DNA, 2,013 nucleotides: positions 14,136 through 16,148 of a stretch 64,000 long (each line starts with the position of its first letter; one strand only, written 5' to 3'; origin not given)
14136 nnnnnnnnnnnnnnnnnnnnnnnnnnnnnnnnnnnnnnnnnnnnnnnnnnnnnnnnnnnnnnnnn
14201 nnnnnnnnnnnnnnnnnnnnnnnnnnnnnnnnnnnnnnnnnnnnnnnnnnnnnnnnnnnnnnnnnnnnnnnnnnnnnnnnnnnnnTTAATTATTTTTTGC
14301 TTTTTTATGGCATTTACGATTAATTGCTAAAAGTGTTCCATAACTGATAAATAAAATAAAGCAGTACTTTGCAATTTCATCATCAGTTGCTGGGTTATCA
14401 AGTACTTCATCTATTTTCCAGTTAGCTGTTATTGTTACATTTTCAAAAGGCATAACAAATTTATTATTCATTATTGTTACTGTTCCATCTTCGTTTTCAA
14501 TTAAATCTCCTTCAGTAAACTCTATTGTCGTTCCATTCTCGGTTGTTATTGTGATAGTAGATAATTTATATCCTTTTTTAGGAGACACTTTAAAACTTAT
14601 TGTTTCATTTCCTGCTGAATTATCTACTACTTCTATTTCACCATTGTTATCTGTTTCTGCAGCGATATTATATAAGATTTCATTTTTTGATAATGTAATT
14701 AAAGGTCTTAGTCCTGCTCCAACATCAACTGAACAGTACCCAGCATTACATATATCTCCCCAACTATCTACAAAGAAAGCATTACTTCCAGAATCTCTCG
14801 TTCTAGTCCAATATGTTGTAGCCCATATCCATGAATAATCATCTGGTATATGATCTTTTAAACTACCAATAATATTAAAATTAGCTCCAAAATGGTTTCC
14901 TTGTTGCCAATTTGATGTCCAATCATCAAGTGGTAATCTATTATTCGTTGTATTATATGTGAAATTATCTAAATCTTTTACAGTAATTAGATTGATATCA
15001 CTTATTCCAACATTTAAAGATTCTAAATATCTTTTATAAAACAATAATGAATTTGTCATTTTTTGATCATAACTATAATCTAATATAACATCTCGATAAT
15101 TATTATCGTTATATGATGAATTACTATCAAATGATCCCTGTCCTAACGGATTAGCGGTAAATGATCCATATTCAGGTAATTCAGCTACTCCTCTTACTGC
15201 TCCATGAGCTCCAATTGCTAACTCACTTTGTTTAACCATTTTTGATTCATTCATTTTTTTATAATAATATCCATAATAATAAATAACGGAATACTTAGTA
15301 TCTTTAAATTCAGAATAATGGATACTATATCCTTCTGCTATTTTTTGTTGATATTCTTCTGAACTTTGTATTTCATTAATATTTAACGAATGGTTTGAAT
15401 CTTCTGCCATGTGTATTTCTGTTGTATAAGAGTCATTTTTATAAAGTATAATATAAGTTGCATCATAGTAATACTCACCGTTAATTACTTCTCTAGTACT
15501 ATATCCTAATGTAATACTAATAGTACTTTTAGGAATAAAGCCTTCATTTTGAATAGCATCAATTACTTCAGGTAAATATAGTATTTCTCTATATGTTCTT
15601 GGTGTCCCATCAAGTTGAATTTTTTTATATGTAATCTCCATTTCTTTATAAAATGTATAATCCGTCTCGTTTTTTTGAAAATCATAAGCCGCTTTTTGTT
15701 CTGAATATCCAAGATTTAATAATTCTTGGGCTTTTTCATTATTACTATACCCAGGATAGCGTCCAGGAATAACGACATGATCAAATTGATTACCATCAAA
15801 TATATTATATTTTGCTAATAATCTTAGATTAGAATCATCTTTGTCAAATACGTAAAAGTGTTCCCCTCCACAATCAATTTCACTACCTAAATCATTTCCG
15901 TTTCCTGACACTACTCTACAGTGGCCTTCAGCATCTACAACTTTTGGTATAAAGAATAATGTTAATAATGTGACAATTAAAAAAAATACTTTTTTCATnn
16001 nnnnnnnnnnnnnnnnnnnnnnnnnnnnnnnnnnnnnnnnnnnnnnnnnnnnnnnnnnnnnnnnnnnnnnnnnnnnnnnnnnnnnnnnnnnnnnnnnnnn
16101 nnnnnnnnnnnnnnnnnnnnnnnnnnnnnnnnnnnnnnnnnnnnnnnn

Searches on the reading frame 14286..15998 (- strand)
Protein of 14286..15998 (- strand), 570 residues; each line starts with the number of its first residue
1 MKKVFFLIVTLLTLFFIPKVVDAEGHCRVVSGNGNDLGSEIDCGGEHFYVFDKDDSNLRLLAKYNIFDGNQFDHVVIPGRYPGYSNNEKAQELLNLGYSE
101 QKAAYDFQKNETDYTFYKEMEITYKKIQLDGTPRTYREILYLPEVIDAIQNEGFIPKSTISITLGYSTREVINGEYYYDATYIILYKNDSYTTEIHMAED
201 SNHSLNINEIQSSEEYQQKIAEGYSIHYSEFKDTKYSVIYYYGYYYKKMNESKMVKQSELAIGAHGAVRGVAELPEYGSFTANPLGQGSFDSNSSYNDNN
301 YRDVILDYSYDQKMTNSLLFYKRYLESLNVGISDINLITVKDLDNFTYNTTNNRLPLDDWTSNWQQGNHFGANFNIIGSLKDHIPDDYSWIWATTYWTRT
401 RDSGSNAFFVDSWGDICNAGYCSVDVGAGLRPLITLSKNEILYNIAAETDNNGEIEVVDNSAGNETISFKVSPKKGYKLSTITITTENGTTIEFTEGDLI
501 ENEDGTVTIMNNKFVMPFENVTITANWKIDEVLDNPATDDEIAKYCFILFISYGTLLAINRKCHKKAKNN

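Call 59: search_protein_families(library=pfam, proteins=[window:14286-15998:-], max_evalue=0.001)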
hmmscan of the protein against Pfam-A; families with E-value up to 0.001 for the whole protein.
window:14286-15998:- (570 aa): 1 family
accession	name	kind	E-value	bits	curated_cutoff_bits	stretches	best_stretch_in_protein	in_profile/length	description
PF18998.6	Flg_new_2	-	7.6e-05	23.1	23.6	0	443-529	1-71/73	Divergent InlB B-repeat domain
